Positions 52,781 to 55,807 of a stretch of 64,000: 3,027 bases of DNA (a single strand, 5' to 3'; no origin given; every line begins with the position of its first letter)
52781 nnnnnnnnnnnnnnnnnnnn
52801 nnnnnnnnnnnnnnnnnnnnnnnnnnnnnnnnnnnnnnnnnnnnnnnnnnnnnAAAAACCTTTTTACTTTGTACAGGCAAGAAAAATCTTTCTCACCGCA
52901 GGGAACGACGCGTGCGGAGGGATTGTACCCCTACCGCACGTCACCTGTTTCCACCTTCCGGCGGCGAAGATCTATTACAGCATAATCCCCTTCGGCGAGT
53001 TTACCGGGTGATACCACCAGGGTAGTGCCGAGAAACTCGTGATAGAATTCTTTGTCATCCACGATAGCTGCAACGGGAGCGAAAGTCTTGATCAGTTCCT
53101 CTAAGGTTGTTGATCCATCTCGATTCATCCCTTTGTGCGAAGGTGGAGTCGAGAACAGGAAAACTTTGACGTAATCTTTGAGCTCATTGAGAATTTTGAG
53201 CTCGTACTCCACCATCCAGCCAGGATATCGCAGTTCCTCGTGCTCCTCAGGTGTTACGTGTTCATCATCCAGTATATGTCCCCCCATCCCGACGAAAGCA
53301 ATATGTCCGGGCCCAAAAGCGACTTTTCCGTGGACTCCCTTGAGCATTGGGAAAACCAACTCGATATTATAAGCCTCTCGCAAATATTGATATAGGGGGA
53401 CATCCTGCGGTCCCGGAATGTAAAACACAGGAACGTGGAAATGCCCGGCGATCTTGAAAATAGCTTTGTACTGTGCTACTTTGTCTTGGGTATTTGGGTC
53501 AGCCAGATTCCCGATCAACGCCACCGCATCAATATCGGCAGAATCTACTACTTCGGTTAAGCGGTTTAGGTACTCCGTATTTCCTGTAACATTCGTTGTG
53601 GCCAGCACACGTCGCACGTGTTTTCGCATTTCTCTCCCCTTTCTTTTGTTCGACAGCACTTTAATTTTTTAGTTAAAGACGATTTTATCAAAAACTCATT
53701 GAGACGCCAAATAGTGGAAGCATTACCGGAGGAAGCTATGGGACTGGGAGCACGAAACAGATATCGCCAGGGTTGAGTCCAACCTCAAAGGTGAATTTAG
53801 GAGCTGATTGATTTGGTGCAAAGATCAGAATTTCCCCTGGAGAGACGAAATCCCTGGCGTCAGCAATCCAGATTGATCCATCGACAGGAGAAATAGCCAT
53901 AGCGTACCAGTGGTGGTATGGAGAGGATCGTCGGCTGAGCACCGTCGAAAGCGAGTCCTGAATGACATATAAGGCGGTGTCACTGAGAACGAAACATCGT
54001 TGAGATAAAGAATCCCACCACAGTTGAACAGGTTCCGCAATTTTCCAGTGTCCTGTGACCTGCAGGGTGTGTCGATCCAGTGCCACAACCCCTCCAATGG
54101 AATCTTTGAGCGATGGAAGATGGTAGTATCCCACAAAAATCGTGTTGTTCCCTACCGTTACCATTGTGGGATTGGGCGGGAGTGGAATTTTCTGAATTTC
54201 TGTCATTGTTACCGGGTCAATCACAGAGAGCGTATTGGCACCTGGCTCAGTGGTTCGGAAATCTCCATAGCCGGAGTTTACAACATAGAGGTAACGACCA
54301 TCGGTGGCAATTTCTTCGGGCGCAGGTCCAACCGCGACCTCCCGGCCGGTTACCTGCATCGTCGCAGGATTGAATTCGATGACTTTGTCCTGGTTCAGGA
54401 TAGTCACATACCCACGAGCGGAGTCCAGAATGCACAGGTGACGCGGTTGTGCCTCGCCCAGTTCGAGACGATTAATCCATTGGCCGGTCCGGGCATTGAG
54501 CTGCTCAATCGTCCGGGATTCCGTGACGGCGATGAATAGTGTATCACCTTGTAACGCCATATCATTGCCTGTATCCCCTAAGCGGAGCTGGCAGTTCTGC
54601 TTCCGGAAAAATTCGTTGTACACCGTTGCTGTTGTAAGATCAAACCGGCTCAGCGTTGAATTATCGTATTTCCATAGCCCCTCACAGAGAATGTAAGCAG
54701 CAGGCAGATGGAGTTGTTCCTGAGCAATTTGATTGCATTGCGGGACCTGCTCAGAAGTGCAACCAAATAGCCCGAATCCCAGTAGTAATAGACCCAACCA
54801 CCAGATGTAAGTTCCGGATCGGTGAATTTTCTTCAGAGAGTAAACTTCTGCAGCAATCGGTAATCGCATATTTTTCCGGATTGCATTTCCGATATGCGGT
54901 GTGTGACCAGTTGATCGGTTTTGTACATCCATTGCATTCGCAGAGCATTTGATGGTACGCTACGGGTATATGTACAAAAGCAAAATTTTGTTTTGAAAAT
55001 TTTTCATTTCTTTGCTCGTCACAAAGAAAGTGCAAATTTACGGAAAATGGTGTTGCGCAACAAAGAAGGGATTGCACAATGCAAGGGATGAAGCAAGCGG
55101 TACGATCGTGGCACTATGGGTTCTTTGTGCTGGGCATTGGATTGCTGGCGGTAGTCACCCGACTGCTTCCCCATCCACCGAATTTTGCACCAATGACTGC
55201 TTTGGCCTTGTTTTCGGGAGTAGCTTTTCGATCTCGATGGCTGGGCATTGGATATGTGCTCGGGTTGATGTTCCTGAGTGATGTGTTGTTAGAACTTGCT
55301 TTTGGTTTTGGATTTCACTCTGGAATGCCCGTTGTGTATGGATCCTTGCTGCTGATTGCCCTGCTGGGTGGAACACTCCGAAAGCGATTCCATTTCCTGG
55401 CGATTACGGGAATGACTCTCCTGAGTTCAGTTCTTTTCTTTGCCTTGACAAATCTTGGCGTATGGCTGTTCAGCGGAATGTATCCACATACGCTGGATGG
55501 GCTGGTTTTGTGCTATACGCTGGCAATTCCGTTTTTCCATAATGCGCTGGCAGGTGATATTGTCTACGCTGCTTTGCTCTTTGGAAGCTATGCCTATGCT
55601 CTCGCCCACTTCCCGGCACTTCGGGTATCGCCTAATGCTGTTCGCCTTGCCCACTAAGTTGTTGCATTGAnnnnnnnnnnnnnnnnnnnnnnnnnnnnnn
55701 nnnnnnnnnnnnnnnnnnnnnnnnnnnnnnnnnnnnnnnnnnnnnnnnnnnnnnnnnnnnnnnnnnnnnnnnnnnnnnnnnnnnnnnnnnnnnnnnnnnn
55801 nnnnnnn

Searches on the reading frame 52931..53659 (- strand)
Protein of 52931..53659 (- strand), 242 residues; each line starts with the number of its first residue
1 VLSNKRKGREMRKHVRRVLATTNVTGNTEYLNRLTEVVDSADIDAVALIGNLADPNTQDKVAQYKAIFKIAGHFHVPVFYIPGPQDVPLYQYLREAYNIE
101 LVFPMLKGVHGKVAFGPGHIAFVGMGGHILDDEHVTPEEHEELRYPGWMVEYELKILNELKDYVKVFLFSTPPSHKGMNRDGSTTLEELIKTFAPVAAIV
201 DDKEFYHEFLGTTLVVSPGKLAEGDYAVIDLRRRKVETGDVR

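Call 24: search_protein_families(library=pfam, proteins=[window:52931-53659:-], max_evalue=0.00001)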
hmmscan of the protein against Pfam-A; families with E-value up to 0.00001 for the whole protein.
window:52931-53659:- (242 aa): 1 family
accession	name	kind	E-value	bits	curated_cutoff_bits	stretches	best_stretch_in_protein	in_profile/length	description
PF14582.11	Metallophos_3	-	4.4e-69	233.1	28.2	2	58-241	72-259/259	Metallophosphoesterase, calcineurin superfamily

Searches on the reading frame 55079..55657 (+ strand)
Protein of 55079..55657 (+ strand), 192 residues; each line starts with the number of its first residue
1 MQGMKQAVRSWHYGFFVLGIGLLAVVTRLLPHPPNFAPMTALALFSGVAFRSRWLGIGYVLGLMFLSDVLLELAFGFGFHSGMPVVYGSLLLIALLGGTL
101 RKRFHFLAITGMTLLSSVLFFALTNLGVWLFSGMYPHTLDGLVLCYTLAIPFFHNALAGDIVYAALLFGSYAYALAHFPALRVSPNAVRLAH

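Call 24: search_protein_families(library=pfam, proteins=[window:55079-55657:+], max_evalue=0.00001)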
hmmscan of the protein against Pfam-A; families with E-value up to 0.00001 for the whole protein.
window:55079-55657:+ (192 aa): 1 family
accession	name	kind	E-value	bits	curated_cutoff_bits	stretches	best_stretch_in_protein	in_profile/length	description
PF20221.3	DUF6580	-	3.3e-46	157.9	27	1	16-180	9-161/162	Family of unknown function (DUF6580)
